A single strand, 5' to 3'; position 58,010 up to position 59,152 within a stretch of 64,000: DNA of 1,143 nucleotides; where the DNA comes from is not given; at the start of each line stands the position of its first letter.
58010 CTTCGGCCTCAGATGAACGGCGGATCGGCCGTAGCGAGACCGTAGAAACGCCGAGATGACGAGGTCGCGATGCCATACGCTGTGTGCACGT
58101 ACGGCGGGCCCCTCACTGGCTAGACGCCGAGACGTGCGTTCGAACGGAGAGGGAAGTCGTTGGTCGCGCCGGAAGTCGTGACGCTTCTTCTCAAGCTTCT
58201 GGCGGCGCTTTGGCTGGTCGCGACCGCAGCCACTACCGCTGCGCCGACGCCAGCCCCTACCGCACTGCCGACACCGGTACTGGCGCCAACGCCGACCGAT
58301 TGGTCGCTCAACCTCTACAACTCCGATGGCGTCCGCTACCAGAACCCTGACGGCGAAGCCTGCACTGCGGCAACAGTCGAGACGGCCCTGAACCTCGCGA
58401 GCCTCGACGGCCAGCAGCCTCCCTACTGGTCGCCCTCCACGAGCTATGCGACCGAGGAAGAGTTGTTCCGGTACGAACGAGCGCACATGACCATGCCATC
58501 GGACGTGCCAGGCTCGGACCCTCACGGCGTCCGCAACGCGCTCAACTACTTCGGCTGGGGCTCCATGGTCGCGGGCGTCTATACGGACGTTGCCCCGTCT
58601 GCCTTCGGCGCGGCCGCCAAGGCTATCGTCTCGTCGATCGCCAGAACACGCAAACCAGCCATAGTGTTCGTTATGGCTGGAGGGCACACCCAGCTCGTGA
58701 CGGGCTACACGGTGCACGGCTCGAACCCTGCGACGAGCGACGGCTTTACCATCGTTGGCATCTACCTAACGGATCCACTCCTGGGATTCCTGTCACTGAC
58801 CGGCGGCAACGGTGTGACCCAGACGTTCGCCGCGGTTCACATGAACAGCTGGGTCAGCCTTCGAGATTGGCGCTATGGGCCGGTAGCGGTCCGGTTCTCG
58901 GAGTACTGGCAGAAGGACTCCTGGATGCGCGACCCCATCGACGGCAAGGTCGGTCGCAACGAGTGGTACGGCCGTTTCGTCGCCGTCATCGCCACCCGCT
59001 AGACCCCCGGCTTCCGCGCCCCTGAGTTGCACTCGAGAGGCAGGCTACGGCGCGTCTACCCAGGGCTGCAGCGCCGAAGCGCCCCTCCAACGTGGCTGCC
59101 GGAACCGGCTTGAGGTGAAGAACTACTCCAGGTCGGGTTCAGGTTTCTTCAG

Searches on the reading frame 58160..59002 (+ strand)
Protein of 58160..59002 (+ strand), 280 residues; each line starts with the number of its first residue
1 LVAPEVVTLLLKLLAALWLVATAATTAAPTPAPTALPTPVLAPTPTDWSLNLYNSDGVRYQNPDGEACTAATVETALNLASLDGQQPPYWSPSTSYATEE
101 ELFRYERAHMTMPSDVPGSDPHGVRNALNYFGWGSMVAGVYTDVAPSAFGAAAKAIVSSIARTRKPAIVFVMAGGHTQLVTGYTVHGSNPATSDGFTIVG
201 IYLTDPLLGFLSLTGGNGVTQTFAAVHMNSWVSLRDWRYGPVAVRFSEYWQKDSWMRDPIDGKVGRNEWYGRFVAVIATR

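Call 3: search_protein_families(library=pfam, proteins=[window:58160-59002:+], max_evalue=1)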
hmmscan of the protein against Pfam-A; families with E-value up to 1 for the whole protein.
window:58160-59002:+ (280 aa): 2 families
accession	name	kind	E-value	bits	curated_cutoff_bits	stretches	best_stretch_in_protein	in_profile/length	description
PF17037.10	CBP_BcsO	-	0.19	12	27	1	21-59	109-147/201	Cellulose biosynthesis protein BcsO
PF20314.3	DUF6610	-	0.2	11.7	27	1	213-263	128-178/198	Family of unknown function (DUF6610)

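Call 4: search_protein_families(library=ncbifam, proteins=[window:58160-59002:+], max_evalue=1)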
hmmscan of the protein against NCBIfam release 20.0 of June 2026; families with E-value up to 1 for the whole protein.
window:58160-59002:+ (280 aa): 0 families

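Call 17: find_homologous_proteins(query=window:58160-59002:+)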
Query window:58160-59002:+ (280 aa): 129 proteins with E <= 0.001 among 5894 candidates; the best 120 are listed.
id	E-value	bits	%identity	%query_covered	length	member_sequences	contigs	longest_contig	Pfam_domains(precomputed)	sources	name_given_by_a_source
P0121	7.5e-185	631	99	100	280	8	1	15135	-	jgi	-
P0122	2.1e-93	331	59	90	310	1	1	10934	-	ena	-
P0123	5.5e-91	323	57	98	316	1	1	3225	-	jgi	jgi:hypothetical protein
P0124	1.8e-88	315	58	90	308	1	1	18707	-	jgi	jgi:hypothetical protein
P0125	8.9e-88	313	58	92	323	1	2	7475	-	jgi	jgi:hypothetical protein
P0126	5.9e-87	310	58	92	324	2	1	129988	-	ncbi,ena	-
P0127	1.6e-86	309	52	93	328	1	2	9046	-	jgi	jgi:hypothetical protein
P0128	4.9e-86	307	57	91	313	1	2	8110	-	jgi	jgi:hypothetical protein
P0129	1.3e-85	306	55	88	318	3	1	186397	-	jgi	jgi:hypothetical protein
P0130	9.5e-85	303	54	99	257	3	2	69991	-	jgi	-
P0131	1.7e-84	302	57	91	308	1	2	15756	-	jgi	jgi:hypothetical protein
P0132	2.6e-84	301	57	89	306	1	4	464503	-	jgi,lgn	jgi:hypothetical protein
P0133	5.8e-84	300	56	84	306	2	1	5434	-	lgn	-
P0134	7.2e-84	300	57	84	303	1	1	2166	-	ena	-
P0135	1.1e-83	299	54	93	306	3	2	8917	-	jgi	jgi:hypothetical protein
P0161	5.0e-56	208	47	90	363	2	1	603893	-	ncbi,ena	-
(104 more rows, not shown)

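Call 72: find_encoding_contigs(protein=P0132, flank=7000, max_places=1)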
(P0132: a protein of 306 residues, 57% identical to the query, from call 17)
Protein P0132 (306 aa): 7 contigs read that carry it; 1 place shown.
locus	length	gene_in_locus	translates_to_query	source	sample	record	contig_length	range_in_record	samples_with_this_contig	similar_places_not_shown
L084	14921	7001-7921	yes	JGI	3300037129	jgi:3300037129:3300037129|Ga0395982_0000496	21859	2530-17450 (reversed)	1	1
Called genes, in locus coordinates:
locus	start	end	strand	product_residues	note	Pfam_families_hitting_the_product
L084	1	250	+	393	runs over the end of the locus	PF13439:Glyco_transf_4, PF00534:Glycos_transf_1, PF13692:Glyco_trans_1_4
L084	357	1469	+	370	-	-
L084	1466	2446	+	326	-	PF04041:Glyco_hydro_130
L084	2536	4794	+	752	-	PF22745:Nlig-Ia, PF01653:DNA_ligase_aden, PF03120:OB_DNA_ligase, PF03119:DNA_ligase_ZBD (weak), PF14520:HHH_5 (faint), PF12826:HHH_2 (faint), PF00633:HHH (weak), PF00533:BRCT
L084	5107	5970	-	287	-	PF00583:Acetyltransf_1, PF08445:FR47 (weak), PF13508:Acetyltransf_7, PF13673:Acetyltransf_10 (weak)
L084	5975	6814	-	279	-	PF00583:Acetyltransf_1, PF13673:Acetyltransf_10 (weak), PF13508:Acetyltransf_7, PF08445:FR47 (faint)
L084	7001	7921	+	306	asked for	-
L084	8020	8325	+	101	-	PF02686:GatC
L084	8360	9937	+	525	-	PF01425:Amidase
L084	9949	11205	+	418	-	PF00155:Aminotran_1_2, PF01041:DegT_DnrJ_EryC1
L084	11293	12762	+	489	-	PF02934:GatB_N, PF02637:GatB_Yqey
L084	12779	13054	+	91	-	-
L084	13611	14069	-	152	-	PF13380:CoA_binding_2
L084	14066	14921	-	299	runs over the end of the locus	PF02608:Bmp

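Call 73: find_encoding_contigs(protein=P0161, flank=7000, max_places=1)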
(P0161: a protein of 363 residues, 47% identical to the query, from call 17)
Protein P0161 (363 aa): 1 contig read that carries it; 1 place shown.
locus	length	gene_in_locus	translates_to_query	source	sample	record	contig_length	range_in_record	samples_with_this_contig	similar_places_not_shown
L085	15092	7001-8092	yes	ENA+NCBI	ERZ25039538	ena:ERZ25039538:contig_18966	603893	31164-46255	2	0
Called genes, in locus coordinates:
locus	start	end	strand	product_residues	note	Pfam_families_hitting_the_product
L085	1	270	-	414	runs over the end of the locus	PF13620:CarboxypepD_reg (faint), PF13715:CarbopepD_reg_2 (faint)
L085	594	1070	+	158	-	PF11188:DUF2975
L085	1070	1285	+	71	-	PF13443:HTH_26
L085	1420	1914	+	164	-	-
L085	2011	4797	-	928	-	PF00989:PAS, PF08448:PAS_4, PF00989:PAS, PF08448:PAS_4, PF13426:PAS_9, PF08447:PAS_3, PF02518:HATPase_c, PF00072:Response_reg, +4 more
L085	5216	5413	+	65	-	PF01361:Tautomerase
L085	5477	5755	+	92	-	PF01638:HxlR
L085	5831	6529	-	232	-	PF07238:PilZ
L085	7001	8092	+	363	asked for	-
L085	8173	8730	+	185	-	PF04073:tRNA_edit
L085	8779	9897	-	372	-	PF03372:Exo_endo_phos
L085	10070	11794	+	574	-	PF00682:HMGL-like, PF22615:IPMS_D2, PF08502:LeuA_dimer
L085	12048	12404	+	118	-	PF00903:Glyoxalase, PF18029:Glyoxalase_6 (weak)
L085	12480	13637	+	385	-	-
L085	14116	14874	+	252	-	PF02463:SMC_N (weak), PF00005:ABC_tran, PF13304:AAA_21 (weak)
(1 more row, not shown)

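Call 76: search_protein_families(library=phrogs, proteins=[window:58160-59002:+, P0126], max_evalue=1)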
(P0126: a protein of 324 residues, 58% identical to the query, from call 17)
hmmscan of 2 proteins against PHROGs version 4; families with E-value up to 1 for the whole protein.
window:58160-59002:+ (280 aa): 0 families

P0126 (324 aa): 3 families
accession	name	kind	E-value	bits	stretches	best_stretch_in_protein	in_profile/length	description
phrog_15511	-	unknown function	0.024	14.7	1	40-83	207-252/511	-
phrog_32124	-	unknown function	0.13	13.2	1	21-83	72-129/218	-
phrog_19157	-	unknown function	0.28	12.2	1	13-72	3-66/162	-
